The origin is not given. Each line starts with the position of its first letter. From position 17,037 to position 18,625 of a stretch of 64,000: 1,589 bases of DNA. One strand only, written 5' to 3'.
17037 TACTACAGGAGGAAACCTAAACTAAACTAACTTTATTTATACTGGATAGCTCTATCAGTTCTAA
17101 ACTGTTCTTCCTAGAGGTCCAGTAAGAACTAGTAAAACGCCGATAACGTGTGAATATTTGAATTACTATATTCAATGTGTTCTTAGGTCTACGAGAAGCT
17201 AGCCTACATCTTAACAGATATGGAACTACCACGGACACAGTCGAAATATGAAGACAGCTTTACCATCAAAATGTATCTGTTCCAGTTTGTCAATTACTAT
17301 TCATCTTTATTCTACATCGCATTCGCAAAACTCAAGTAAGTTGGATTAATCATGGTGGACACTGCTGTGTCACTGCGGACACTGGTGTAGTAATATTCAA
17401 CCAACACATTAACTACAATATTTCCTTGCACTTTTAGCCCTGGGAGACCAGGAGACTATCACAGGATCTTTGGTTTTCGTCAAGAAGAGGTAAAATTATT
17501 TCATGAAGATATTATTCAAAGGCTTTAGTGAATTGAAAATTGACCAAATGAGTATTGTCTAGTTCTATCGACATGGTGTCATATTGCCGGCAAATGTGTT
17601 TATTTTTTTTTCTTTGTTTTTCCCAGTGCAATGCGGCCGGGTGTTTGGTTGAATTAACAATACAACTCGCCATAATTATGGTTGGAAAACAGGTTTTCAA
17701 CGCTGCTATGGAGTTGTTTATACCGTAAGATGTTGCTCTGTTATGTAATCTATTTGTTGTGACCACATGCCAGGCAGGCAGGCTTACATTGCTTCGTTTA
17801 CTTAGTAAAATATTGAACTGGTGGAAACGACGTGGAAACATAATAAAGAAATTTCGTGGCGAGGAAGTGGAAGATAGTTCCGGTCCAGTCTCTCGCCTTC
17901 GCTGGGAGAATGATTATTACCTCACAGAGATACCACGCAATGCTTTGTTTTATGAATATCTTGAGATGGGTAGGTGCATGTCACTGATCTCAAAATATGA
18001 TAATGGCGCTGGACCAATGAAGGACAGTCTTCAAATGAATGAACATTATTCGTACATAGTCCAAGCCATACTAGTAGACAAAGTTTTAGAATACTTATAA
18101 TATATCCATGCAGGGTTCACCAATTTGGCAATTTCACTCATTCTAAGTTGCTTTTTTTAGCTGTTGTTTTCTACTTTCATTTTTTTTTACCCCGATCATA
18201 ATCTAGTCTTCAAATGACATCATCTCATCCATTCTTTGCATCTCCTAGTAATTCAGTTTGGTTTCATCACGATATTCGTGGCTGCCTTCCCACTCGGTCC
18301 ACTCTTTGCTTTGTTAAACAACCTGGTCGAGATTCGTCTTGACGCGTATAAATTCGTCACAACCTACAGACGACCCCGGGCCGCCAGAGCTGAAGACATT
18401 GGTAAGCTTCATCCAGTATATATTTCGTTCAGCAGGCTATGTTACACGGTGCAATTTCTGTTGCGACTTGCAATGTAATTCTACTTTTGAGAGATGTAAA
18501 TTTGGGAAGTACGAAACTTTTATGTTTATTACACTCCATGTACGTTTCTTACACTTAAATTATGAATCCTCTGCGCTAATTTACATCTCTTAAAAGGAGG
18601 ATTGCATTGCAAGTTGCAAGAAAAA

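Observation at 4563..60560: Dispersed family of repeats of about 115 bp that always occur as short local tandem arrays in introns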

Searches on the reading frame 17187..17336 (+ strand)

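Call 78: search_protein_families(library=pfam, proteins=[window:17187-17336:+], max_evalue=0.01)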
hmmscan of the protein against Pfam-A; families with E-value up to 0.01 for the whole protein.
seq(50 aa): 1 family
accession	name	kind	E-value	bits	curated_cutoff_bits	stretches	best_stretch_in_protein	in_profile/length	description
PF04547.17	Anoctamin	-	4.6e-20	72.4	28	1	1-48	179-226/460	Calcium-activated chloride channel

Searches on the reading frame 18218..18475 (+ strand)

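Call 78: search_protein_families(library=pfam, proteins=[window:18218-18475:+], max_evalue=0.01)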
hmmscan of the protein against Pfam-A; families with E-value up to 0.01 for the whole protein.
seq(86 aa): 1 family
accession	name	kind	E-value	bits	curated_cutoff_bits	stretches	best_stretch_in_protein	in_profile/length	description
PF04547.17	Anoctamin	-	1.8e-24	86.9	28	1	10-68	332-390/460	Calcium-activated chloride channel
